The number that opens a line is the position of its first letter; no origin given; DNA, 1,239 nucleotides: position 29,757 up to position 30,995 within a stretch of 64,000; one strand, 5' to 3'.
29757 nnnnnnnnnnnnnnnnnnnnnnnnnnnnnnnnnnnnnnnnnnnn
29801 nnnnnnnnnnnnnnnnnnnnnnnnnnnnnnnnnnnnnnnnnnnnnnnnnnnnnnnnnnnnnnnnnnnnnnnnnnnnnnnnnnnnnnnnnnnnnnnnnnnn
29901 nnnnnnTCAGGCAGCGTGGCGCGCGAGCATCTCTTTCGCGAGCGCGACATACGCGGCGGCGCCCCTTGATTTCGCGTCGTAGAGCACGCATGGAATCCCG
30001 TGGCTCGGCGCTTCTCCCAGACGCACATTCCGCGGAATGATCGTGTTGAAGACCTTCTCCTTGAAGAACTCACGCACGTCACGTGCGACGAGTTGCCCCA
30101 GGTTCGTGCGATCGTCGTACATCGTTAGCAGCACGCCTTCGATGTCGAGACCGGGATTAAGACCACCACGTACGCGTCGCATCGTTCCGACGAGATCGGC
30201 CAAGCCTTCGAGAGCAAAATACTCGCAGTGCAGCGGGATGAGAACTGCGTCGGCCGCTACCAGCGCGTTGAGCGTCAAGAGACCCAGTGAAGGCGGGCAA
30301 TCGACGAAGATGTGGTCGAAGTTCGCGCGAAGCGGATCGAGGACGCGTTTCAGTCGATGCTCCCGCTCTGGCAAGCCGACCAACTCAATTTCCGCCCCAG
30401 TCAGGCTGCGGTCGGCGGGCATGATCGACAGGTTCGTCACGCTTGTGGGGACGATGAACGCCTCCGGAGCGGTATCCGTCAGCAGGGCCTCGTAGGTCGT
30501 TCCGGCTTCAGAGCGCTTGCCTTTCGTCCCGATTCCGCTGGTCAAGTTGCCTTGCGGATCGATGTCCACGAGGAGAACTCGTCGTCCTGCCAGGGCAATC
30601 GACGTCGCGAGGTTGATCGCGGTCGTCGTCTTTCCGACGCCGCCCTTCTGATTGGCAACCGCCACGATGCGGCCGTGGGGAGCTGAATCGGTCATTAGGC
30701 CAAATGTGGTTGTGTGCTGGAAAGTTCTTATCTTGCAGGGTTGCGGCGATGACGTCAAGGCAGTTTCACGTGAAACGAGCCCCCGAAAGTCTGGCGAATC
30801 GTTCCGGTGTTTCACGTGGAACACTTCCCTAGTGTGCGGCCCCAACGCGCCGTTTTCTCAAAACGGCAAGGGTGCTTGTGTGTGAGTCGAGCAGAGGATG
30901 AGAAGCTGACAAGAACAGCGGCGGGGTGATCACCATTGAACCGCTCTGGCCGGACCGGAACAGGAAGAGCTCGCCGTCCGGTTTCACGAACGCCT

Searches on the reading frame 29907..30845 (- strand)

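Call 29: search_protein_families(library=pfam, proteins=[window:29907-30845:-], max_evalue=0.00001)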
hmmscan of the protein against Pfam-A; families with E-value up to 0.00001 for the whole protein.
window:29907-30845:- (312 aa): 7 families
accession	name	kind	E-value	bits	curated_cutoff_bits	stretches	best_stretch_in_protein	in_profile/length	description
PF13614.12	AAA_31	-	2.2e-57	194.3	27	1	59-235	2-177/177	AAA domain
PF01656.29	CbiA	-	9.6e-28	97.1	25.4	1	61-285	1-124/125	CobQ/CobB/MinD/ParA nucleotide binding domain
PF09140.17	MipZ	-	9.2e-12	45.2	20.7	1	60-97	2-39/262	ATPase MipZ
PF10609.15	ParA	-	1.7e-10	41.2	27.1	1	59-192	4-128/246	NUBPL iron-transfer P-loop NTPase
PF06564.18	CBP_BcsQ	-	1.9e-08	34.5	21.3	1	60-203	3-143/234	Cellulose biosynthesis protein BcsQ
PF02374.21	ArsA_ATPase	-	2e-06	27.7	24.3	1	66-107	8-49/305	Anion-transporting ATPase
PF00142.24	Fer4_NifH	-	9.1e-06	25.8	25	0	66-103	7-44/271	4Fe-4S iron sulfur cluster binding proteins, NifH/frxC family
